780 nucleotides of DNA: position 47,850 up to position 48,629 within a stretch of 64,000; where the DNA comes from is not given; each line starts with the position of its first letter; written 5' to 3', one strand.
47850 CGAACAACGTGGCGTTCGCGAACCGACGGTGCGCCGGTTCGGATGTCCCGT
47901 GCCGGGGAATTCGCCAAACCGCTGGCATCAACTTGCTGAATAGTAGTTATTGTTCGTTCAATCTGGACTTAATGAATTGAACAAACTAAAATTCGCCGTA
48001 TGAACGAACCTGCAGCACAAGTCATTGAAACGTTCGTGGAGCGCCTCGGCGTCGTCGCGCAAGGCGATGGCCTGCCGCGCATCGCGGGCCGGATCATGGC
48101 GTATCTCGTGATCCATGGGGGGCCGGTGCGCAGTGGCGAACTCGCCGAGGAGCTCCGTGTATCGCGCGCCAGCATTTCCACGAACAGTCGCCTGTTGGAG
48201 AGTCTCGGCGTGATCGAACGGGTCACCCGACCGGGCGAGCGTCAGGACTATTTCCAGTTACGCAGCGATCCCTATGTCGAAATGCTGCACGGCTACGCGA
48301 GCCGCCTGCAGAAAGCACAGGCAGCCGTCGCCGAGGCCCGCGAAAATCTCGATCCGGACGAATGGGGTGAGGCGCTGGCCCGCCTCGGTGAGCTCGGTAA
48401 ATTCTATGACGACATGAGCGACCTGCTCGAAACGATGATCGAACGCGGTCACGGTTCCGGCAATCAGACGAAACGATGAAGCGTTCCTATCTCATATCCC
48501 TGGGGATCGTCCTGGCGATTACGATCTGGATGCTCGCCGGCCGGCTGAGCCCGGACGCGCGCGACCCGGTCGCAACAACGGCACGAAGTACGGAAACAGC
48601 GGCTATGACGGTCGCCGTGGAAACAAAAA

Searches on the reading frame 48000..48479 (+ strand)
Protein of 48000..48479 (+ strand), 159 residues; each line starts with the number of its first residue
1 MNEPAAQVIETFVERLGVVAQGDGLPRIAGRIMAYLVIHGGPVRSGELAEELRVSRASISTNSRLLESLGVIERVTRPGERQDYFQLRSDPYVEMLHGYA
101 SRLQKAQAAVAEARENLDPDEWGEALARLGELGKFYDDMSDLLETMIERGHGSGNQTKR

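Call 6: search_protein_families(library=ncbifam, proteins=[window:48000-48479:+], max_evalue=0.001)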
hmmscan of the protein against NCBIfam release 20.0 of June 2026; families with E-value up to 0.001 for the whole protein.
window:48000-48479:+ (159 aa): 3 families
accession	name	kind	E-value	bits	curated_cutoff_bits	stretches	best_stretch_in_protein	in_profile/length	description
NF047500.1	choline_R_CudC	equivalog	2.4e-06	27.5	218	1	23-108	22-106/171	choline uptake/conversion transcriptional regulator CudC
NF053606.1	Sta1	subfamily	0.0005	20.1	80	1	32-81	25-73/100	Sta1 family transcriptional regulator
NF040939.2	trans_reg_lrs14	equivalog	0.00056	19.9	90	1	33-78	27-72/103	Lrs14 family HTH-type transcriptional regulator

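Call 9: search_protein_families(library=pfam, proteins=[window:48000-48479:+], max_evalue=0.001)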
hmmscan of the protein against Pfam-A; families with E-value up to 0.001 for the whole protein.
window:48000-48479:+ (159 aa): 3 families
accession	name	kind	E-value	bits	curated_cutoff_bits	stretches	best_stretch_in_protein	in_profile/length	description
PF12802.13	MarR_2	-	4.6e-08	33.5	27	1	24-81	2-59/61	MarR family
PF08279.18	HTH_11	-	9.9e-05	22.6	25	1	32-79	5-53/55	HTH domain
PF01047.28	MarR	-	0.00045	20.5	24.6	1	41-79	16-54/59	MarR family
